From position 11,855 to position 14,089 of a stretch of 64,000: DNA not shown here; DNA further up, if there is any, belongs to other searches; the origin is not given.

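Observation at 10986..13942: MtrAB/PioAB-like porin-cytochrome pair in a dsr-carrying genome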

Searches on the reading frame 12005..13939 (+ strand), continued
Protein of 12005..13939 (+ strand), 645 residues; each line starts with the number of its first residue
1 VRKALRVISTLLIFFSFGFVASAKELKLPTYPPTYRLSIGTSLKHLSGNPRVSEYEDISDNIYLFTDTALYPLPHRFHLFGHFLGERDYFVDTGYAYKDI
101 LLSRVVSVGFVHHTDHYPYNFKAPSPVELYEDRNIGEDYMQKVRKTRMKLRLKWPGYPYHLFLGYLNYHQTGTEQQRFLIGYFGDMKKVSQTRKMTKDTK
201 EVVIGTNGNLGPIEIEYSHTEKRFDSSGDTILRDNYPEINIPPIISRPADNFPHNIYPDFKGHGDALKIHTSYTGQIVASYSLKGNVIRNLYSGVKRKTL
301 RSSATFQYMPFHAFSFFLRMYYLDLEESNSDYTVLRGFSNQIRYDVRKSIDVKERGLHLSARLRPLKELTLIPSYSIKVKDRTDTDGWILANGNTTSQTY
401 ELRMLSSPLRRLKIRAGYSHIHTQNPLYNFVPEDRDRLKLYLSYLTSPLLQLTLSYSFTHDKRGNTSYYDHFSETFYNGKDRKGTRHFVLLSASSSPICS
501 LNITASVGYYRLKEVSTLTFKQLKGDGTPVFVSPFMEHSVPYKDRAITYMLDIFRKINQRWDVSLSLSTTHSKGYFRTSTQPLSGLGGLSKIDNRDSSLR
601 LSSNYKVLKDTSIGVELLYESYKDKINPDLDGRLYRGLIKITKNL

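Call 31: search_solved_structures(query=A1, max_evalue=10, show_alignments=1)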
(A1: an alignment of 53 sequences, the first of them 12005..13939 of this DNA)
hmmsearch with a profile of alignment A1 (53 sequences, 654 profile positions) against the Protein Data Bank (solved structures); distinct sequences matched with E-value up to 10: 2.
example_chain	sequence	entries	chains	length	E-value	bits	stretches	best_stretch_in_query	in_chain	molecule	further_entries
3efm_A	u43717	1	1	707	0.033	15.7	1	490-574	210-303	Ferric alcaligin siderophore receptor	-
4uu4_A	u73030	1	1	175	0.88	11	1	508-583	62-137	PERIPLASMIC LIPOPOLYSACCHARIDE TRANSPORT PROTEIN LPTH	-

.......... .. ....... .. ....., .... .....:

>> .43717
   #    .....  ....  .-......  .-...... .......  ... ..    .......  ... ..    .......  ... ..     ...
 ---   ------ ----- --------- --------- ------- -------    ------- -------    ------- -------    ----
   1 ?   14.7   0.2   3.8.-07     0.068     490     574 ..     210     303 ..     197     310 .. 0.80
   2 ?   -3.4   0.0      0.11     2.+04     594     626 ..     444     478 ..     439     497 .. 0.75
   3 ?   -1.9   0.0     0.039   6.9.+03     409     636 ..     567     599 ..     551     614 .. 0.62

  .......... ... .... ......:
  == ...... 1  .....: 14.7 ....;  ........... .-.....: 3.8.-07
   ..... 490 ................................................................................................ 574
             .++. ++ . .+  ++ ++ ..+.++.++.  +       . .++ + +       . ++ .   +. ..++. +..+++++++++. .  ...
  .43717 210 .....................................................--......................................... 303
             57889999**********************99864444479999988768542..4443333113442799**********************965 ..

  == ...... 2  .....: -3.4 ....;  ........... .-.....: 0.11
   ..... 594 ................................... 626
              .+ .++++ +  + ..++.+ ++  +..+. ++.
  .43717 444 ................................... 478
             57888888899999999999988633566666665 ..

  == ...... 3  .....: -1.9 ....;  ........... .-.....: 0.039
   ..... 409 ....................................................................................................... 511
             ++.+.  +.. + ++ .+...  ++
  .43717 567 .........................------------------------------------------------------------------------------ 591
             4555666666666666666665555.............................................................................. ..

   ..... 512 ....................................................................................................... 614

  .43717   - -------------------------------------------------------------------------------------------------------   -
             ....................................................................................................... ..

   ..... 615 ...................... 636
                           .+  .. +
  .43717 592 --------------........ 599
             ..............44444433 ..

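Call 38: find_encoding_contigs(protein=P0020, flank=10000, max_places=1)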
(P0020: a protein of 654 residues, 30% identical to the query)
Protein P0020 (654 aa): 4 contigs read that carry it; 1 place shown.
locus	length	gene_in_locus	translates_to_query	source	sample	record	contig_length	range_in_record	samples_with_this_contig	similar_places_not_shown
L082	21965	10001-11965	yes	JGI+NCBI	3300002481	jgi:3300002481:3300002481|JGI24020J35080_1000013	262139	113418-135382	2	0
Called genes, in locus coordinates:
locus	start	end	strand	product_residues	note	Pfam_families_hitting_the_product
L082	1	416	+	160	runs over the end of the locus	PF05103:DivIVA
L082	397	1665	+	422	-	PF13393:tRNA-synt_His, PF00587:tRNA-synt_2b, PF13393:tRNA-synt_His, PF03129:HGTP_anticodon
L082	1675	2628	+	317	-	PF03601:Cons_hypoth698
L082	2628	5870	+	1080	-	PF00672:HAMP, PF00989:PAS, PF13426:PAS_9, PF08448:PAS_4, PF13426:PAS_9, PF01590:GAF, PF13185:GAF_2, PF13185:GAF_2, +11 more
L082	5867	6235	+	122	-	PF00072:Response_reg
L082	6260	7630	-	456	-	PF01026:TatD_DNase, PF01979:Amidohydro_1 (faint), PF04055:Radical_SAM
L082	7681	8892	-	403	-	PF01676:Metalloenzyme, PF10143:PhosphMutase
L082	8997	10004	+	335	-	PF14522:Cytochrome_C7 (faint), PF14537:Cytochrom_c3_2 (faint), PF22678:Cytochrom_c_NrfB-like (faint), PF22113:Mtrc-MtrF_II-IV_dom (faint), PF09699:Paired_CXXCH_1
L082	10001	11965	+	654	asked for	PF11854:MtrB_PioB (weak), PF13609:Porin_4 (weak)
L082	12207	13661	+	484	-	PF03193:RsgA_GTPase (faint), PF13167:GTP-bdg_N, PF16360:GTP-bdg_M, PF00009:GTP_EFTU (faint), PF00350:Dynamin_N (faint), PF01926:MMR_HSR1, PF02421:FeoB_N (weak)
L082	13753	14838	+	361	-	PF04055:Radical_SAM, PF13353:Fer4_12 (weak), PF13186:SPASM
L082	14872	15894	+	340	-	PF01208:URO-D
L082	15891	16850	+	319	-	-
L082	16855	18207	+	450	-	PF01266:DAO (weak), PF01593:Amino_oxidase, PF13450:NAD_binding_8, PF13454:NAD_binding_9 (weak)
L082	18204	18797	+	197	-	PF00160:Pro_isomerase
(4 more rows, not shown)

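Call 39: find_encoding_contigs(protein=P0048, flank=10000, max_places=1)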
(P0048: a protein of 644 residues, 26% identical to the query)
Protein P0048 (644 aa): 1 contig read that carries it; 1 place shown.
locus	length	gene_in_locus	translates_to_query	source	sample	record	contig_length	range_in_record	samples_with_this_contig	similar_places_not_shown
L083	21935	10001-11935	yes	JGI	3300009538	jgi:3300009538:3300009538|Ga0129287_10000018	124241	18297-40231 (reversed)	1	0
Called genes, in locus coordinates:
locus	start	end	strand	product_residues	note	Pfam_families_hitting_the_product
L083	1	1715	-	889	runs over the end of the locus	PF01326:PPDK_N, PF00391:PEP-utilizers, PF02896:PEP-utilizers_C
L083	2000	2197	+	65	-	-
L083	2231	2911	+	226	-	PF09335:VTT_dom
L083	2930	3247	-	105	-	-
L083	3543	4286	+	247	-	-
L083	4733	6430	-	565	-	PF19864:Radical_SAM_N2, PF04055:Radical_SAM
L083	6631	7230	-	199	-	PF12654:DUF3786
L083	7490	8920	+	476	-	PF14522:Cytochrome_C7 (faint), PF14537:Cytochrom_c3_2 (faint)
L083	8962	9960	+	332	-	PF22678:Cytochrom_c_NrfB-like (faint), PF14522:Cytochrome_C7 (faint), PF14537:Cytochrom_c3_2 (faint), PF09699:Paired_CXXCH_1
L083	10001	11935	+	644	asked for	-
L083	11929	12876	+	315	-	PF04392:ABC_sub_bind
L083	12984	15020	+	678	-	PF17203:sCache_3_2, PF00672:HAMP, PF00015:MCPsignal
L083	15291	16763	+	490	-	PF13167:GTP-bdg_N, PF16360:GTP-bdg_M, PF03193:RsgA_GTPase (faint), PF00009:GTP_EFTU (faint), PF01926:MMR_HSR1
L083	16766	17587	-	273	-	-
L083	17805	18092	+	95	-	-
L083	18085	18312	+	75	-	PF10049:DUF2283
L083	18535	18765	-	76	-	PF07927:HicA_toxin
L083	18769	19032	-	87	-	-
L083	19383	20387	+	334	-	PF04055:Radical_SAM, PF13186:SPASM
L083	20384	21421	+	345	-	PF01208:URO-D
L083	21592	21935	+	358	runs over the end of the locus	PF00762:Ferrochelatase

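Call 40: find_encoding_contigs(protein=P0045, flank=10000, max_places=1)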
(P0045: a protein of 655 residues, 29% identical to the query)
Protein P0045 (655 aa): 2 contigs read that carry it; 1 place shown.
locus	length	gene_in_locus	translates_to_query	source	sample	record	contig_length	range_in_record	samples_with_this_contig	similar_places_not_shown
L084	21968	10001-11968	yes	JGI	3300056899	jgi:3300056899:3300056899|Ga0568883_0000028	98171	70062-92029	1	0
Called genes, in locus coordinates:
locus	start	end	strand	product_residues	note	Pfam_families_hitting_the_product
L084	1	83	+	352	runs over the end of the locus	PF01520:Amidase_3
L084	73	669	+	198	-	PF10646:Germane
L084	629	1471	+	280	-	PF01177:Asp_Glu_race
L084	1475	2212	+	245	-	PF01138:RNase_PH, PF03725:RNase_PH_C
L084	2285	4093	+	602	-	PF06480:FtsH_ext, PF06068:TIP49 (weak), PF00004:AAA, PF07728:AAA_5 (weak), PF17862:AAA_lid_3, PF01434:Peptidase_M41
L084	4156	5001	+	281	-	PF00809:Pterin_bind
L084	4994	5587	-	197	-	PF00565:SNase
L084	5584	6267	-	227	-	PF03588:Leu_Phe_trans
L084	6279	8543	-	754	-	PF02861:Clp_N, PF23569:NBD_SMAX1, PF00004:AAA, PF17871:AAA_lid_9, PF00004:AAA, PF07724:AAA_2, PF07728:AAA_5, PF10431:ClpB_D2-small, +9 more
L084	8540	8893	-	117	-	PF02617:ClpS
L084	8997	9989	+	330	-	PF14522:Cytochrome_C7 (faint), PF14537:Cytochrom_c3_2 (faint), PF22678:Cytochrom_c_NrfB-like (weak), PF09699:Paired_CXXCH_1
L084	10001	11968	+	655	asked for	PF13505:OMP_b-brl (faint), PF11854:MtrB_PioB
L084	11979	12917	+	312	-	PF04392:ABC_sub_bind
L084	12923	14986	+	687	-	PF17203:sCache_3_2, PF00672:HAMP, PF00015:MCPsignal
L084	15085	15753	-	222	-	-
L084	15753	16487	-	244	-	PF01479:S4, PF01728:FtsJ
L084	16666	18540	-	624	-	PF13292:DXP_synthase_N, PF00456:Transketolase_N (faint), PF02779:Transket_pyr, PF02780:Transketolase_C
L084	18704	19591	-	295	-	PF00348:polyprenyl_synt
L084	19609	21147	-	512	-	PF00117:GATase, PF07722:Peptidase_C26, PF02540:NAD_synthase (faint), PF03054:tRNA_Me_trans (faint), PF00958:GMP_synt_C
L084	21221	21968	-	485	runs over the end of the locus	PF00478:IMPDH, PF00571:CBS, PF03060:NMO, PF01070:FMN_dh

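Call 43: search_protein_representatives(alignment_id=A1)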
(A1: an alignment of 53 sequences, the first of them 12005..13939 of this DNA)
Query: 53 sequences, 654 profile positions. Proteins with E-value up to 0.001 (for the whole library): 791; up to 1e-10: 446; up to 1e-30: 257. The best 150 are listed.
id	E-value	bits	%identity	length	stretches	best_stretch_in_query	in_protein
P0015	7.3e-256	867.1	-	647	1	5-654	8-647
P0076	6.1e-247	837.6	-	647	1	1-654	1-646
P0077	6.6e-245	830.9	-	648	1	1-654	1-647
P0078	1.1e-244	830.1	-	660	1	1-654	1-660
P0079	3.4e-241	818.6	-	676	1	1-654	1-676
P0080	6.1e-241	817.8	-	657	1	4-654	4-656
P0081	1.7e-233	793.2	-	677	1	1-654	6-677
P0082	1.8e-229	779.9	-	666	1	18-654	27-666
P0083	2.4e-228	776.1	-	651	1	1-654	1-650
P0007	1.9e-225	766.5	-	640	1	1-654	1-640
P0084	1.7e-224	763.5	-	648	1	5-654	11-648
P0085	3.8e-222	755.7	-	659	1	1-654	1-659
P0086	1.8e-219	746.8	-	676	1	4-653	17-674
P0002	3.0e-217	739.5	-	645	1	1-653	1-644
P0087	1.1e-215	734.3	-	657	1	1-654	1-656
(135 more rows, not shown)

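Call 46: search_protein_families(library=ncbifam, alignment_id=A2, max_evalue=0.001)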
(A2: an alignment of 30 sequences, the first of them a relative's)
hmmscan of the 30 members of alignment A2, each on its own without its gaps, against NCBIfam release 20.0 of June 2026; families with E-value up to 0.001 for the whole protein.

A. member 1, P0175 (705 aa): 1 family
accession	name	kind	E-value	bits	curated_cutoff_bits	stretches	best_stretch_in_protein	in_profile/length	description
NF041027.1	GSU2204_Se_pt_1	equivalog_domain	7.1e-34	117.5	350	1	80-479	32-452/580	GSU2204 family CXXCH-containing (seleno)protein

B. families by the number of members that match (of 30 scanned): 3 families
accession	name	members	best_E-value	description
NF041027.1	GSU2204_Se_pt_1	29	1.1e-52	GSU2204 family CXXCH-containing (seleno)protein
TIGR03509.1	OMP_MtrB_PioB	12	6e-09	MtrB/PioB family decaheme-associated outer membrane protein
NF045788.1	Omp38Acinit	1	0.00039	outer membrane protein Omp38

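Call 50: search_protein_families(library=pfam, proteins=[L078:6805-8814:+, L071:6183-8894:+, L083:7490-8917:+, L018:16456-17679:+, L018:18065-20650:+, L058:12950-14263:+, L058:14263-17001:+, L056:12870-15251:+, L021:15216-17834:+, L018:13686-15929:+], max_evalue=0.001)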
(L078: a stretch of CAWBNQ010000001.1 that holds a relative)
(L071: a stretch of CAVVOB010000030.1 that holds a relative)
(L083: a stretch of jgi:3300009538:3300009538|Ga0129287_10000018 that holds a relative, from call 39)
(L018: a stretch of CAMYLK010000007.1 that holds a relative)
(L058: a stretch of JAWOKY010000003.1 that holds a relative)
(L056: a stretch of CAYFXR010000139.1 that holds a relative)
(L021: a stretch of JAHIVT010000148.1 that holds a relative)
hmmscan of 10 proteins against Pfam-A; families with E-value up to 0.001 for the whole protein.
L078:6805-8814:+ (670 aa): 5 families
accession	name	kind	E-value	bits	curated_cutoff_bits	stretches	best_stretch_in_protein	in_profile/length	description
PF22113.1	Mtrc-MtrF_II-IV_dom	-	9.4e-17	61.5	30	1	400-527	80-166/176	Outer membrane cytochrome MtrC/MtrF-like, domains II/IV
PF14522.11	Cytochrome_C7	-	8.2e-13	48.4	24.8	0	48-126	13-66/67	Cytochrome c7 and related cytochrome c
PF13435.11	Cytochrome_C554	-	5.2e-07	31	20.8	1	51-127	2-84/84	Cytochrome c554 and c-prime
PF09699.15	Paired_CXXCH_1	-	4e-05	23.6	20.6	0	234-244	9-19/41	Doubled CXXCH motif (Paired_CXXCH_1)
PF02335.20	Cytochrom_C552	-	0.00046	19.7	24.1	0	485-541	246-299/438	Cytochrome c552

L071:6183-8894:+ (904 aa): 3 families
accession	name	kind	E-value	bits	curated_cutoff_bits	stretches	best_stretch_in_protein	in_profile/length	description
PF22113.1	Mtrc-MtrF_II-IV_dom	-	2.4e-14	53.7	30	1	255-356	29-131/176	Outer membrane cytochrome MtrC/MtrF-like, domains II/IV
PF14522.11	Cytochrome_C7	-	1.4e-10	41.3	24.8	0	189-303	11-67/67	Cytochrome c7 and related cytochrome c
PF13435.11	Cytochrome_C554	-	0.00033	22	20.8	1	84-157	2-84/84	Cytochrome c554 and c-prime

L083:7490-8917:+ (476 aa): 2 families
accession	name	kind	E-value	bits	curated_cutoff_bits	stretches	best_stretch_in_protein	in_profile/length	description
PF14522.11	Cytochrome_C7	-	5.7e-08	32.9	24.8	0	308-346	13-54/67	Cytochrome c7 and related cytochrome c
PF14537.11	Cytochrom_c3_2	-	6.3e-08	33.4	25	0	307-346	3-39/79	Cytochrome c3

L018:16456-17679:+ (408 aa): 1 family
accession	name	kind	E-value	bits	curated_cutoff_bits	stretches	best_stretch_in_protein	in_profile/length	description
PF00909.26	Ammonium_transp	-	9.5e-126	420.2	23.2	1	8-407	1-399/399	Ammonium Transporter Family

L018:18065-20650:+ (862 aa): 7 families
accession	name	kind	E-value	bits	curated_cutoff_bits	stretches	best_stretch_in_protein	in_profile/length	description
PF08335.16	GlnD_UR_UTase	-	2.5e-38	131.7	21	1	169-300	10-141/141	GlnD PII-uridylyltransferase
PF01842.31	ACT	-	3.4e-13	49.5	27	1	672-708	2-38/66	ACT domain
PF01966.28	HD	-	1.2e-08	35.6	22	1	444-523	8-92/116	HD domain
PF24931.1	ACT_ACR9_3rd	-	3e-07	30.9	27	1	773-850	2-80/98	ACR9-like, ACT-like domain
PF22754.3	bHLH-TF_ACT-like_plant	-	8.4e-05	23.2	27.6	0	784-853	11-74/75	Plant bHLH transcription factor, ACT-like domain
PF13291.12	ACT_4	-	0.0002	22.4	27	0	785-859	8-78/80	ACT domain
PF01909.29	NTP_transf_2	-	0.00067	20.4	21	0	45-95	6-65/93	Nucleotidyltransferase domain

L058:12950-14263:+ (438 aa): 6 families
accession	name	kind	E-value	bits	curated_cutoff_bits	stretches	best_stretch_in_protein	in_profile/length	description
PF00158.32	Sigma54_activat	-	5.5e-65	218.6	20.2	1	141-307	1-167/168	Sigma-54 interaction domain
PF00072.30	Response_reg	-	1e-28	100.2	30.2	1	3-111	1-109/111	Response regulator receiver domain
PF25601.1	AAA_lid_14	-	3e-23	81.9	27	1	313-390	1-81/87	AAA+ ATPase lid domain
PF14532.12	Sigma54_activ_2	-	9.9e-23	81.3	25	1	143-312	2-138/138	Sigma-54 interaction domain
PF02954.25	HTH_8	-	2.8e-12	46.6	22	1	393-432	1-40/42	Bacterial regulatory protein, Fis family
PF07728.20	AAA_5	-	5.8e-05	23.5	22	1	164-282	1-122/139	AAA domain (dynein-related subfamily)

L058:14263-17001:+ (913 aa): 12 families
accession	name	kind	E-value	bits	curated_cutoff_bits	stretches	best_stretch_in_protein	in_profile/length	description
PF08448.16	PAS_4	-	1.9e-25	89.7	23.1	2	571-677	1-109/110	PAS fold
PF02518.31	HATPase_c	-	6e-25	88.3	26.4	1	807-910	5-110/111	Histidine kinase-, DNA gyrase B-, and HSP90-like ATPase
PF13426.13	PAS_9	-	2.9e-19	69.7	27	2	580-675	6-103/103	PAS domain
PF00989.32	PAS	-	4.7e-15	56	22.6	2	567-673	3-113/113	PAS fold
PF13188.13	PAS_8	-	7.9e-13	48.2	21.8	2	566-616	2-49/65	PAS domain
PF13185.12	GAF_2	-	9.3e-13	49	28.6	1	401-536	4-134/136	GAF domain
PF00512.31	HisKA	-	4.1e-11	43.2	26.9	1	692-754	2-59/66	His Kinase A (phospho-acceptor) domain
PF00672.30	HAMP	-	2.5e-09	37.8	25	1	193-243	2-52/53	HAMP domain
PF21563.3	Mcp40H-20_sensor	-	6.9e-07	30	27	1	50-157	4-107/112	Methyl-accepting chemotaxis sensory transducer, class 40H, sensor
PF13596.12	PAS_10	-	6.9e-06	27.1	22.1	0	630-674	62-106/106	PAS domain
PF01590.32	GAF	-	0.00023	22.2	22.4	1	405-534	9-130/133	GAF domain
PF14501.12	HATPase_c_5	-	0.00055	20.3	22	0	808-893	6-88/102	GHKL domain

L056:12870-15251:+ (794 aa): 9 families
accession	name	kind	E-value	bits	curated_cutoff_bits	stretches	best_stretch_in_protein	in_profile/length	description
PF13487.12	HD_5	-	1.6e-35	122.8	27.2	1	618-780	5-170/170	HD domain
PF01966.28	HD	-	5e-19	69.1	22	1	629-748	3-115/116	HD domain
PF08448.16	PAS_4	-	3.7e-18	66.2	23.1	2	320-423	1-109/110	PAS fold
PF13426.13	PAS_9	-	1.7e-17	64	27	2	201-301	2-103/103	PAS domain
PF13185.12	GAF_2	-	9.4e-16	58.7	28.6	1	450-590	2-136/136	GAF domain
PF01590.32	GAF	-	5.7e-12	46.7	22.4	1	451-589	1-133/133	GAF domain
PF00989.32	PAS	-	7.5e-10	39.3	22.6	1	193-241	4-52/113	PAS fold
PF13188.13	PAS_8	-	9.4e-09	35.3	21.8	0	317-350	4-37/65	PAS domain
PF13492.12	GAF_3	-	5.9e-06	27.1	27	1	456-591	6-129/129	GAF domain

L021:15216-17834:+ (873 aa): 2 families
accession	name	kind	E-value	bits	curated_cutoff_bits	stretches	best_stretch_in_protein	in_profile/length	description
PF01326.24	PPDK_N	-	1.4e-75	255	27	1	144-443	2-314/328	Pyruvate phosphate dikinase, AMP/ATP-binding domain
PF00391.29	PEP-utilizers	-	2.2e-18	66.1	23.1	1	491-562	1-72/72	PEP-utilising enzyme, mobile domain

L018:13686-15929:+ (748 aa): 8 families
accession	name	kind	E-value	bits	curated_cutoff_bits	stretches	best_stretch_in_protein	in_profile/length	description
PF02518.31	HATPase_c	-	3.5e-22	79.4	26.4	1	487-602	2-109/111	Histidine kinase-, DNA gyrase B-, and HSP90-like ATPase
PF00072.30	Response_reg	-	2.9e-17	63.3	30.2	1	625-740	1-110/111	Response regulator receiver domain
PF00672.30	HAMP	-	5.6e-14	52.6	25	1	194-244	2-52/53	HAMP domain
PF13426.13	PAS_9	-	3.9e-12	46.8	27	1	266-365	2-103/103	PAS domain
PF00989.32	PAS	-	1.2e-11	45.1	22.6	1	256-363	2-113/113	PAS fold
PF00512.31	HisKA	-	1.8e-10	41.1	26.9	1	385-445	5-64/66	His Kinase A (phospho-acceptor) domain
PF13188.13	PAS_8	-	4.9e-09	36.2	21.8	1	256-299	2-42/65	PAS domain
PF08448.16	PAS_4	-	6.6e-07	30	23.1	1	261-367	1-109/110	PAS fold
